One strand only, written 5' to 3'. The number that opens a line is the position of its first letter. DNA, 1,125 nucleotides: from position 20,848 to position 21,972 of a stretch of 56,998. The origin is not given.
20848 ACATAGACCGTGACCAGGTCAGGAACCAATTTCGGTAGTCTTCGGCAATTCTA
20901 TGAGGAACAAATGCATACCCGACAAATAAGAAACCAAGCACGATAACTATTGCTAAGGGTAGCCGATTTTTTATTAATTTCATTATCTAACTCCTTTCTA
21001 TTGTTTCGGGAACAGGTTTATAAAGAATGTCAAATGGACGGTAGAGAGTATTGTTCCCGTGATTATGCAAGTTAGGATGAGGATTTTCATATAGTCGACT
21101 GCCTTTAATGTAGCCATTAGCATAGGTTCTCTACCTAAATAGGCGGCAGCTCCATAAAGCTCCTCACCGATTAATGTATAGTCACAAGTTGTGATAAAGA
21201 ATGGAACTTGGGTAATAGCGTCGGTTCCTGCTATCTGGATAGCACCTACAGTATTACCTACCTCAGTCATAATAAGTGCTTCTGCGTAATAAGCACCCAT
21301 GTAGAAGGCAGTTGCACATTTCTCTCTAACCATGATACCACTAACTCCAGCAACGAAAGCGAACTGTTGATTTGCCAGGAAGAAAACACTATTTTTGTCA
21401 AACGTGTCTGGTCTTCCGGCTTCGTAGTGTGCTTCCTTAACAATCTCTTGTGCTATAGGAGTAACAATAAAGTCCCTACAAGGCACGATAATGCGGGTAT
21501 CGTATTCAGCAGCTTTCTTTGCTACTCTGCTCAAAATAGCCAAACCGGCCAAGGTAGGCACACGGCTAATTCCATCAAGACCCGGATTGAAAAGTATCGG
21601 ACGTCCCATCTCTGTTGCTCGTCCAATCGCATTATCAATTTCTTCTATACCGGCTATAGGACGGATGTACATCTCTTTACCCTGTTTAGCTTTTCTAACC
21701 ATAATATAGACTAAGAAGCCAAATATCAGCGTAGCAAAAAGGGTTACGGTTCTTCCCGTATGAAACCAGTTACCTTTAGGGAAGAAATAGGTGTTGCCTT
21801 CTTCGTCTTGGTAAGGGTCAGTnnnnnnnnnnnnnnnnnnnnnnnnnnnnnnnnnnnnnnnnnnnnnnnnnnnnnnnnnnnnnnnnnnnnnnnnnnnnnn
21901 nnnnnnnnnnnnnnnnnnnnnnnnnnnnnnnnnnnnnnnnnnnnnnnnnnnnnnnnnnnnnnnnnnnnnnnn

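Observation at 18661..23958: Compact four-gene membrane operon of unrecognised function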

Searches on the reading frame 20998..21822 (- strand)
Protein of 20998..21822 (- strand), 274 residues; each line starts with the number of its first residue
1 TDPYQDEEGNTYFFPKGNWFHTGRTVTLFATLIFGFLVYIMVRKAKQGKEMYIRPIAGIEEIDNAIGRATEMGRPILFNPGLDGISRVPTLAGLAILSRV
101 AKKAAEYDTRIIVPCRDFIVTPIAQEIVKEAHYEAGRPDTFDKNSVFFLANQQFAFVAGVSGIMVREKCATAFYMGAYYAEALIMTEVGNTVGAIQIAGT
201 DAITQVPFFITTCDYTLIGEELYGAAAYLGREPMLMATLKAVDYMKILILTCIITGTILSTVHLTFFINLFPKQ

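Call 16: find_homologous_proteins(query=window:20998-21822:-, max_evalue=0.001)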
Query window:20998-21822:- (274 aa): 7174 proteins with E <= 0.001 among 8000 candidates; the best 120 are listed.
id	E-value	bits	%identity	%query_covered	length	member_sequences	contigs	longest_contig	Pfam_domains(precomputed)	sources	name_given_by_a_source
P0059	1.8e-127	443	72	100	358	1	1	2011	PF20539.4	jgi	-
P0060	2.3e-127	442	70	100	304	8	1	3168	PF20539.4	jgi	-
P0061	1.4e-126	440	71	99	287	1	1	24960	PF20539.4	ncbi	-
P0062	7.7e-125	434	71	97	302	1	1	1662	PF20539.4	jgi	-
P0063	1.8e-124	433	71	97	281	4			PF20539.4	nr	nr:hypothetical protein [Candidatus Cloacimonadota bacterium]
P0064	1.2e-123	430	69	100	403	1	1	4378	PF20539.4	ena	-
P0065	1.2e-121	424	66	100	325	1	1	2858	PF20539.4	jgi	-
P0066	1.6e-121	423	71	97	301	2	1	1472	PF20539.4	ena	-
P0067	5.4e-121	421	69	98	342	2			PF20539.4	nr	nr:hypothetical protein [Candidatus Cloacimonadota bacterium]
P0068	3.4e-120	419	70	96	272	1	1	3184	PF20539.4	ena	-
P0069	8.1e-119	414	74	90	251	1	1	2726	PF20539.4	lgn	-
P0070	1.0e-117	411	73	91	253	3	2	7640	PF20539.4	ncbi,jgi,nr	ncbi:MAG: hypothetical protein B1H06_03010 [Candidatus Cloacimonas sp. 4484_143]|nr:MAG: hypothetica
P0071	2.2e-117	410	69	98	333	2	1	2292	PF20539.4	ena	-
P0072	1.4e-115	404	66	99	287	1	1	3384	PF20539.4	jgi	jgi:hypothetical protein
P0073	3.7e-114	399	66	100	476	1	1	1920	PF20539.4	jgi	jgi:hypothetical protein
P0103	8.0e-95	336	59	93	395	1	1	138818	PF20539.4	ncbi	ncbi:MAG TPA: fibronectin type III domain-containing protein [candidate division Zixibacteria bacter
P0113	1.7e-91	325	57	93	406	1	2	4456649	PF20539.4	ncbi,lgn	ncbi:MAG: fibronectin type III domain-containing protein [Candidatus Zixiibacteriota bacterium]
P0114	1.7e-91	325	61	91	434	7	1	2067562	PF20539.4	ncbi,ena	-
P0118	2.3e-91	324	58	94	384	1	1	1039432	PF20539.4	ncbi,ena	-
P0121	4.7e-91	323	55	94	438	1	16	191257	PF20539.4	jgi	jgi:hypothetical protein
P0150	1.0e-89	319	61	87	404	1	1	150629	PF20539.4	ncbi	-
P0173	3.3e-89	317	60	88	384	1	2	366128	PF20539.4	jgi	jgi:hypothetical protein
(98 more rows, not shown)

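Call 17: find_encoding_contigs(protein=P0113, flank=8000, max_places=1)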
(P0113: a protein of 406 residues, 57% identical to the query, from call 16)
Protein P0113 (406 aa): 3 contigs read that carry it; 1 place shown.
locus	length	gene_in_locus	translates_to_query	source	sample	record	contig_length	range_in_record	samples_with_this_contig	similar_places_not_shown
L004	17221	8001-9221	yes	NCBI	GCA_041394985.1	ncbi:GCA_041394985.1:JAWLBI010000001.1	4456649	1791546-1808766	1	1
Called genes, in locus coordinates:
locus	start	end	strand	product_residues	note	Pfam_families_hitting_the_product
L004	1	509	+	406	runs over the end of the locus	PF00149:Metallophos, PF12850:Metallophos_2 (faint)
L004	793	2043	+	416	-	PF20539:DUF6754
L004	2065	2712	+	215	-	-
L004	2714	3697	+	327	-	-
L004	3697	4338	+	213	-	-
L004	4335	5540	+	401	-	PF20539:DUF6754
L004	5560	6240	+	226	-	-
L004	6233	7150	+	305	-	-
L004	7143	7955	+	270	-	-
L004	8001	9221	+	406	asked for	PF20539:DUF6754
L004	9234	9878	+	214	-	-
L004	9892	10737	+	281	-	-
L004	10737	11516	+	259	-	-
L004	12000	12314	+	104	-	-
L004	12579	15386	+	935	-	PF01326:PPDK_N, PF00391:PEP-utilizers, PF02896:PEP-utilizers_C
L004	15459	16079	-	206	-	-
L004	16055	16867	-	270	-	PF26004:COLEC12 (faint), PF13525:YfiO (weak), PF07719:TPR_2 (faint), PF00515:TPR_1 (faint), PF13428:TPR_14 (faint), PF13174:TPR_6, PF13424:TPR_12, PF13174:TPR_6 (weak), +3 more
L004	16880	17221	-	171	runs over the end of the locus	PF00691:OmpA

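Call 18: find_encoding_contigs(protein=P0114, flank=8000, max_places=1)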
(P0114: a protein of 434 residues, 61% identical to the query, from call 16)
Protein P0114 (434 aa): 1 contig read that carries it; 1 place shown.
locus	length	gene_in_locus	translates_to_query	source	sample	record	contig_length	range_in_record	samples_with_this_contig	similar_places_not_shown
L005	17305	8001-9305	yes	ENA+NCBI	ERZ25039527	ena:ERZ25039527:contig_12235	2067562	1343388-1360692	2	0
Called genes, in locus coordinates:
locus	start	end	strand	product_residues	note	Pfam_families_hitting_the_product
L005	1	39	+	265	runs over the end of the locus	-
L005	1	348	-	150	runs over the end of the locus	-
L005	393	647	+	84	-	PF13036:LpoB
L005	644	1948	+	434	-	-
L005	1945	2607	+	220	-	PF01791:DeoC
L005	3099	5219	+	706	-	PF00580:UvrD-helicase, PF01443:Viral_helicase1 (faint), PF13245:AAA_19, PF13604:AAA_30 (faint), PF13361:UvrD_C, PF13538:UvrD_C_2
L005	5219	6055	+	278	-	PF00456:Transketolase_N, PF13292:DXP_synthase_N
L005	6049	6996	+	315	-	PF02779:Transket_pyr, PF02780:Transketolase_C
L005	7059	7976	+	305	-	PF00389:2-Hacid_dh, PF02826:2-Hacid_dh_C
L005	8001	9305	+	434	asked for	PF20539:DUF6754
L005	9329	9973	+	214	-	-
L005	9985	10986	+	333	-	-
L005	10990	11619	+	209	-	-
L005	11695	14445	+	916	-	PF13941:MutL, PF13375:RnfC_N (faint), PF25984:BSH_YknX (faint)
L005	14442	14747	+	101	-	-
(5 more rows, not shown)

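Call 19: find_encoding_contigs(protein=P0118, flank=8000, max_places=1)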
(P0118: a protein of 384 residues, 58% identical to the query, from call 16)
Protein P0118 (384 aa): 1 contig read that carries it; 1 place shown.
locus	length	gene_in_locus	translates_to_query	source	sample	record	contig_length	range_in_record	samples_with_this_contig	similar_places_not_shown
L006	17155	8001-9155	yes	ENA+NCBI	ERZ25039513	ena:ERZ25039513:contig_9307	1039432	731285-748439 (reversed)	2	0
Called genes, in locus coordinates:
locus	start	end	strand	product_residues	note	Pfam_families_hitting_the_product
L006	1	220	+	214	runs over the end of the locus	-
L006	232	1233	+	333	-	-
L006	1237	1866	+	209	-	-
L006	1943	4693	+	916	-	PF13941:MutL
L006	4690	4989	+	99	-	-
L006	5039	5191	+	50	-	PF00301:Rubredoxin, PF21349:RUBY_RBDX (faint)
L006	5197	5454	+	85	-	-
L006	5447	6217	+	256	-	PF09674:DUF2400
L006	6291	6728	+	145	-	PF00472:RF-1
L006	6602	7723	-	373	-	PF00586:AIRS, PF02769:AIRS_C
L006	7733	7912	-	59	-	-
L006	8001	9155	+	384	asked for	PF20539:DUF6754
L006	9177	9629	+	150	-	PF00583:Acetyltransf_1, PF13673:Acetyltransf_10, PF13508:Acetyltransf_7, PF08445:FR47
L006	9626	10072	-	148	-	PF11680:DUF3276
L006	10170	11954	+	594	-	PF08497:Radical_SAM_N, PF04055:Radical_SAM (weak), PF11842:DUF3362 (weak)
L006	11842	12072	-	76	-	-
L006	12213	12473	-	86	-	PF13828:DUF4190 (weak)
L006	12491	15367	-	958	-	PF22516:PreP_C (faint), PF05193:Peptidase_M16_C, PF08367:M16C_assoc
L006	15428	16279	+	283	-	-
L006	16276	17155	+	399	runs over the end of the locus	PF03453:MoeA_N, PF00994:MoCF_biosynth, PF03454:MoeA_C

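Call 21: find_related_loci(query=A1, collection=genome_contigs, flank=7000)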
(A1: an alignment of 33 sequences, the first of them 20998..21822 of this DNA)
Query A1 (274 aa) in genome_contigs; peptide patterns used: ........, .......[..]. (x = any residue, [..] = any of these).
600 stretches matched a pattern (row limit reached: there are more); 597 encode a relative of the query (tblastn E <= 1e-3); the best 80 are kept; 80 distinct loci.
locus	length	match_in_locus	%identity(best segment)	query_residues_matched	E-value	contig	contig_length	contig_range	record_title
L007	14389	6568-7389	74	1-274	7e-143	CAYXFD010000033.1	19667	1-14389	MAG TPA_asm: uncultured Candidatus Cloacimonadota bacterium isolate SRP241326_co2_328 genome assembly, contig: NODE_3859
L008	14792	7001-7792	73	9-272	4e-134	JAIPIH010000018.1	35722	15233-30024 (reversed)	MAG: Candidatus Cloacimonadota bacterium isolate Tobar13.5m-G70 Tobar13-5m-C1315, whole genome shotgun sequence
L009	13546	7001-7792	74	9-272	4e-134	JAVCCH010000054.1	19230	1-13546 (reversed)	MAG: Candidatus Tenebribacter davisii isolate MAG_3300035698_1468 Ga0374944_142099, whole genome shotgun sequence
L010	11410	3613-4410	72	9-274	4e-133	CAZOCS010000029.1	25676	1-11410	MAG TPA_asm: uncultured Candidatus Cloacimonadota bacterium isolate SRP167671_co2_64 genome assembly, contig: NODE_2566_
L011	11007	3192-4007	69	4-274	1e-132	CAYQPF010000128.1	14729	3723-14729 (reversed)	MAG TPA_asm: uncultured Candidatus Cloacimonadota bacterium isolate SRP302447_co4_84 genome assembly, contig: NODE_10783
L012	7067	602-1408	71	4-272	4e-132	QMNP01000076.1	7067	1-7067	MAG: Candidatus Cloacimonadota bacterium isolate B137_G9 B137_Guay9_scaffold_17022, whole genome shotgun sequence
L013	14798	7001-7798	70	9-274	4e-129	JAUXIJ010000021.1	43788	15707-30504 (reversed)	MAG: Candidatus Cloacimonadota bacterium isolate CSMAG_2978 CSMAG_2978_k119_564416_length_43788_cov_10.9954, whole genom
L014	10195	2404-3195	70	9-272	2e-127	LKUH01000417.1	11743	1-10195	MAG: Candidatus Cloacimonas sp. SDB scaffold-5885, whole genome shotgun sequence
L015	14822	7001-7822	70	1-274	3e-125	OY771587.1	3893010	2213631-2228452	MAG: Candidatus Cloacimonadales bacterium isolate 1252d336-4e06-4a70-9fd9-88bc0735b540 genome assembly, chromosome: 1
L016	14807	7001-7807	68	6-274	1e-123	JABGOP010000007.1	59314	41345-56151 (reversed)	MAG: Candidatus Cloacimonadota bacterium isolate co234_bin10 NODE_1055_length_59314_cov_11.792926, whole genome shotgun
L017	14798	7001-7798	73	9-274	5e-123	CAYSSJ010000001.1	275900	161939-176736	MAG TPA_asm: uncultured Candidatus Cloacimonadota bacterium isolate SRP241341_co1_26 genome assembly, contig: NODE_26_le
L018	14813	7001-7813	66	5-274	5e-122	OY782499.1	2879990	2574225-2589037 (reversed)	MAG: Candidatus Cloacimonadales bacterium isolate 75f626e2-485c-4b2b-9e06-a5cee39fa54d genome assembly, chromosome: 1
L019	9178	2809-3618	69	6-274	4e-125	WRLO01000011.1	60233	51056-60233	MAG: Candidatus Cloacimonadota bacterium isolate Th196P3bin22 Ga0099364_10000626, whole genome shotgun sequence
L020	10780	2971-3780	69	5-274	1e-131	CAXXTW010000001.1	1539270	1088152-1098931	MAG: Candidatus Cloacimonadales bacterium isolate 9fda2c5a-d3f7-4259-8430-39c718cedffe genome assembly, contig: contig_1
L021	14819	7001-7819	64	1-272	2e-116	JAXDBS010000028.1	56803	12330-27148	MAG: Candidatus Cloacimonadaceae bacterium isolate POMEDNA-B24 Raw2_k127_648899, whole genome shotgun sequence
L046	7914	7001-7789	55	15-271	2e-91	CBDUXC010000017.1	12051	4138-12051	MAG TPA_asm: uncultured bacterium isolate SRR22302368_concoct_134 genome assembly, contig: ERZ25747235.2057, whole genom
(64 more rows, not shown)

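Call 31: predict_structure(alignment_id=A1)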
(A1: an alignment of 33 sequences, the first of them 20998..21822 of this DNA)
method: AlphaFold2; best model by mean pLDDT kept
length: 274 residues; sequences in the alignment: 33
mean_pLDDT: 81.5   pTM: 0.70
mean pLDDT of the five models: 81.5, 72.4, 63.9, 55.2, 53.9
residues with pLDDT >= 90: 85; 70-90: 144; 50-70: 34; < 50: 11
segments of 3 or more residues with pLDDT < 50: 1-3, 15-21
pLDDT, mean of each block of 10 residues (from residue 1): 56 49 69 87 83 65 80 90 84 89 91 93 95 93 93 92 93 88 87 88 74 83 79 79 84 82 66 48
secondary structure, 60 per line:
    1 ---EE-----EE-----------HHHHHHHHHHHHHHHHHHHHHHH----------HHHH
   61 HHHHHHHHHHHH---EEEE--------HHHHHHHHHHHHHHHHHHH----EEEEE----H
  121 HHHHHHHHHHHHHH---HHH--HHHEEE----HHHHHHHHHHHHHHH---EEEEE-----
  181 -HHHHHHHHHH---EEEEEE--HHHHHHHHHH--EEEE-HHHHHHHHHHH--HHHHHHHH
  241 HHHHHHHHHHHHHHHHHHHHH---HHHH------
elements in order: H24-46 H57-72 E76-79 H88-106 E111-115 H120-134 E146-148 H153-167 E171-175 H182-191 E195-200 H203-212 E215-218 H220-230 H233-261 H265-268
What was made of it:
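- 21013..21777 (-): A, aa 728-982: DUF6754 = TM (736-754), helix, six beta/alpha units, TM (953-971). Predicted cytoplasmic. AF2 model pLDDT 81.5, pTM 0.70 (call 31).
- Closest known: Synthase-translocon pairs such as BcsA-BcsB. Different: The model has six consecutive beta/alpha units (call 31); its strand order could not be inspected, and it does not look like a GT-A fold.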

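Call 33: search_solved_structures(query=A1, max_evalue=5)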
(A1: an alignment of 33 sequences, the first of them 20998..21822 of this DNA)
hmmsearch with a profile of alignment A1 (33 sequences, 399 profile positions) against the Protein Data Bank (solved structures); distinct sequences matched with E-value up to 5: 4.
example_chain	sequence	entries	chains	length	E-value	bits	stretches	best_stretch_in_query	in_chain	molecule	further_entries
2uve_A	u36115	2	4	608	0.067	15.4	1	8-136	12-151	EXOPOLYGALACTURONASE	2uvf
4hlj_A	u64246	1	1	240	0.07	15.3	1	21-75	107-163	Roundabout homolog 1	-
6b0x_a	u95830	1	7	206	0.36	13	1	42-132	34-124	Scaffold protein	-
4mh6_A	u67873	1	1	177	4.1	9.5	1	52-121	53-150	Putative type III secretion protein YscO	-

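Call 35: fold_search(model_id=the predicted structure, library=pdb)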
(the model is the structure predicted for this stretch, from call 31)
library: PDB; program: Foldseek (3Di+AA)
matches with E <= 10: 1601; with E <= 0.001: 0
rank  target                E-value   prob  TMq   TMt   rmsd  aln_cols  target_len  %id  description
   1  3pi7                  1.1e-03  1.00  0.32  0.26   9.1       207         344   14  Crystal structure of a putative NADPH:quinone reductase (mll3093) from Mesorhizobium loti at 1.71 A resolution (released 2010-11-17)
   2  3wdk_A                2.2e-03  0.97  0.29  0.31  13.2       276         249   12  Crystal structure of 4-phosphopantoate-beta-alanine ligase complexed with reaction intermediate (released 2014-04-02)
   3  4m0d_A                3.2e-03  0.99  0.31  0.29  10.7       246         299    9  Crystal structure of MurQ from H.influenzae in apo form (released 2014-02-26)
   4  1ma3_A                3.6e-03  0.95  0.28  0.31  13.6       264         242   11  Structure of a Sir2 enzyme bound to an acetylated p53 peptide (released 2002-10-16)
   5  1s7g_A                7.2e-03  0.93  0.29  0.31  15.5       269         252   11  Structural Basis for the Mechanism and Regulation of Sir2 Enzymes (released 2004-03-23)
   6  3gbx_B                8.4e-03  0.89  0.26  0.20  11.7       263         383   12  Serine hydroxymethyltransferase from Salmonella typhimurium (released 2009-03-10)
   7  3sho_D                1.1e-02  0.96  0.29  0.41  10.6       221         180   14  Crystal structure of RpiR transcription factor from Sphaerobacter thermophilus (sugar isomerase domain) (released 2011-08-10)
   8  1yc2_E                1.2e-02  0.84  0.27  0.29  13.9       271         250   12  Sir2Af2-NAD-ADPribose-nicotinamide (released 2005-03-29)
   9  1yc2_D                1.2e-02  0.90  0.29  0.31  15.4       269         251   12  Sir2Af2-NAD-ADPribose-nicotinamide (released 2005-03-29)
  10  2aej_A                1.4e-02  1.00  0.28  0.34   5.4       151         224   12  Crystal Structures of the MthK RCK Domain in no Ca2+ bound form (released 2005-10-25)
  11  4otl_D                1.6e-02  0.97  0.23  0.16   6.8       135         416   12  X-ray Crystal Structure of Serine Hydroxymethyl Transferase from Burkholderia cenocepacia bound to PLP and Glycine (released 2014-04-23)
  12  9flz_C                1.7e-02  0.85  0.25  0.22   8.2       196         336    8  Alcohol dehydrogenase (released 2025-06-11)
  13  3sho_C                1.7e-02  0.84  0.25  0.34  11.9       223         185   13  Crystal structure of RpiR transcription factor from Sphaerobacter thermophilus (sugar isomerase domain) (released 2011-08-10)
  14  5ocw_A                1.7e-02  0.77  0.25  0.26  10.8       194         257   12  Structure of Mycobacterium tuberculosis tryptophan synthase in space group F222 (released 2017-07-12)
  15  1tk9_A                2.0e-02  0.92  0.30  0.40  10.5       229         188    9  Crystal Structure of Phosphoheptose isomerase 1 (released 2004-06-22)
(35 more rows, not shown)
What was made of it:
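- Rossmann-like RCK regulatory domains are among the weak fold matches (call 35).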

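Call 49: search_protein_families(library=pfam, proteins=[L006:1943-4693:+], max_evalue=0.001)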
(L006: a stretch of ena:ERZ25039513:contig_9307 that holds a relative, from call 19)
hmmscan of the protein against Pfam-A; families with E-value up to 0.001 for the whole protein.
L006:1943-4693:+ (916 aa): 2 families
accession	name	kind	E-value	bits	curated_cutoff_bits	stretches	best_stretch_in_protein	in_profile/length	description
PF13941.12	MutL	-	1.7e-78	264.9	27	1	5-470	1-449/450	MutL protein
PF01968.24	Hydantoinase_A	-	0.00028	20.6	22.9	0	252-296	65-109/291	Hydantoinase/oxoprolinase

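Call 72: search_protein_families(library=pfam, proteins=[L046:5482-6609:+, L046:3626-5437:+, L004:12000-12314:+, P0113, P0103], max_evalue=0.01)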
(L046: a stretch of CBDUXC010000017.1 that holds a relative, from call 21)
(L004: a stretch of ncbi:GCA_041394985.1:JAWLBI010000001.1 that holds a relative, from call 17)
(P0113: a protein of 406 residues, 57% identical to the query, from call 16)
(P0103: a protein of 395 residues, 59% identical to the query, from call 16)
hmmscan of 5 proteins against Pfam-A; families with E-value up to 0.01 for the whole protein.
L046:5482-6609:+ (375 aa): 1 family
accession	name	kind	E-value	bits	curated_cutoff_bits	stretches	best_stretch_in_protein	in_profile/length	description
PF05896.17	NQRA_N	-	0.0088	16.7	25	0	70-112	40-79/94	NqrA N-terminal barrel-sandwich hybrid domain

L046:3626-5437:+ (603 aa): 4 families
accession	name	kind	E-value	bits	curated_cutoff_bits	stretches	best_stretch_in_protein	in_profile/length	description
PF13941.12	MutL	-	5.6e-126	421.4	27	1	11-483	1-450/450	MutL protein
PF01968.24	Hydantoinase_A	-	0.0003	20.5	22.9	0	281-311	77-107/291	Hydantoinase/oxoprolinase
PF21522.3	MreB-like_C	-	0.0043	18.1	27.8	0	288-325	2-43/123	Archaeal actin homologue MreB-like, C-terminal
PF05378.19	Hydant_A_N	-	0.0077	16.4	25.2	0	13-68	3-51/176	Hydantoinase/oxoprolinase N-terminal region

L004:12000-12314:+ (104 aa): 0 families

P0113 (406 aa): 1 family
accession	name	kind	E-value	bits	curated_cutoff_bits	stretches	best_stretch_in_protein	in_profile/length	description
PF20539.3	DUF6754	-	1.2e-117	392.1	27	1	146-399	3-256/257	Domain of unknown function (DUF6754)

P0103 (395 aa): 1 family
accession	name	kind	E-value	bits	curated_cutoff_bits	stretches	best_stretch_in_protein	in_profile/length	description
PF20539.3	DUF6754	-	5.8e-114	380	27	1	136-389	3-256/257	Domain of unknown function (DUF6754)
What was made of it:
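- Closest known: Na+-NQR / Rnf complexes. Same: In some phyla the neighbouring 375-aa protein has a faint NqrA_N/RnfC_N barrel-sandwich match (calls 18, 72).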

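Call 83: search_solved_structures(query=L046:3626-5437:+, max_evalue=0.1)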
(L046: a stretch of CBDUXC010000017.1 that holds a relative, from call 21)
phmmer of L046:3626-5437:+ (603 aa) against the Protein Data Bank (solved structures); distinct sequences matched with E-value up to 0.1: 0.

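Call 84: search_solved_structures(query=L046:5482-6609:+, max_evalue=1)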
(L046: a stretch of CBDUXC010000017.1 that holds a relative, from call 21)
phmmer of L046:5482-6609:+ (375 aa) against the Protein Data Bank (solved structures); distinct sequences matched with E-value up to 1: 1.
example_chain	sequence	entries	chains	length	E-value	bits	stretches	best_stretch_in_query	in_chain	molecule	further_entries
7s5f_B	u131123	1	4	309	0.3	13.5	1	233-301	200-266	Manose-6-phosphate reductase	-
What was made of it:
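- Tried and rejected: No match (calls 83, 84).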

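Call 92: find_encoding_contigs(protein=P0121, flank=10000, max_places=1)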
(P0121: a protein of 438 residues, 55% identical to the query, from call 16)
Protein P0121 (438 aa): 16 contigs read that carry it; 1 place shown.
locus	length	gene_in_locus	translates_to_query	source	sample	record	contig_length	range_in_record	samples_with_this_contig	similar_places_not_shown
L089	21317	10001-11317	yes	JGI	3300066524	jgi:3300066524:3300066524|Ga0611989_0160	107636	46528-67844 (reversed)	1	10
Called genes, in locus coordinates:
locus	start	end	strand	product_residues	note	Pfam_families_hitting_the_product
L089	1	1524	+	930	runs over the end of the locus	-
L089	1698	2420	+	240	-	PF00702:Hydrolase, PF13419:HAD_2, PF13242:Hydrolase_like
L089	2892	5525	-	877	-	PF00675:Peptidase_M16, PF05193:Peptidase_M16_C, PF00675:Peptidase_M16, PF05193:Peptidase_M16_C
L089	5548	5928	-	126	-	PF01042:Ribonuc_L-PSP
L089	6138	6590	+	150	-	-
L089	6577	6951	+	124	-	-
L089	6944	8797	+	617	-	PF13941:MutL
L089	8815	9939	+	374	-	PF00364:Biotin_lipoyl (faint)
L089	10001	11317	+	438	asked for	PF20539:DUF6754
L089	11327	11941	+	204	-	-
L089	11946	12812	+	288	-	-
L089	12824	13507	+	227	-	-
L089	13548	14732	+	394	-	PF20539:DUF6754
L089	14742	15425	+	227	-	-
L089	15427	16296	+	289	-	-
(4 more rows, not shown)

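Call 93: find_encoding_contigs(protein=P0150, flank=10000, max_places=1)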
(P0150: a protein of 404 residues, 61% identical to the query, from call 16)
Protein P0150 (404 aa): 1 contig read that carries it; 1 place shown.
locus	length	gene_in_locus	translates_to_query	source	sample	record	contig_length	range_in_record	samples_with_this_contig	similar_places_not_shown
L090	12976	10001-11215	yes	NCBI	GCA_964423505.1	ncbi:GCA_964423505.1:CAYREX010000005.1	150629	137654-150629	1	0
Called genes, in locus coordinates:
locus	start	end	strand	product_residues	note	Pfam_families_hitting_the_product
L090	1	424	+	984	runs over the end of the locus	PF13485:Peptidase_MA_2 (weak), PF07676:PD40 (weak), PF26549:Tricorn_N (weak), PF01103:Omp85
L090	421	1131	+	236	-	PF02592:Vut_1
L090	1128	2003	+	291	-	-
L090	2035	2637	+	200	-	PF13036:LpoB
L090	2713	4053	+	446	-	-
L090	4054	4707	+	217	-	PF01791:DeoC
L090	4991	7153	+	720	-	PF00580:UvrD-helicase, PF13245:AAA_19, PF13604:AAA_30 (faint), PF13361:UvrD_C, PF13538:UvrD_C_2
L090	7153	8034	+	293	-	PF13292:DXP_synthase_N, PF00456:Transketolase_N, PF02775:TPP_enzyme_C (faint)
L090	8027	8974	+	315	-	PF02779:Transket_pyr, PF02780:Transketolase_C, PF22613:Transketolase_C_1 (faint)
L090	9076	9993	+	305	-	PF00389:2-Hacid_dh, PF02826:2-Hacid_dh_C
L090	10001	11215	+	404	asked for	PF20539:DUF6754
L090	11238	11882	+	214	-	-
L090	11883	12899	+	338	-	-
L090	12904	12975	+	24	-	?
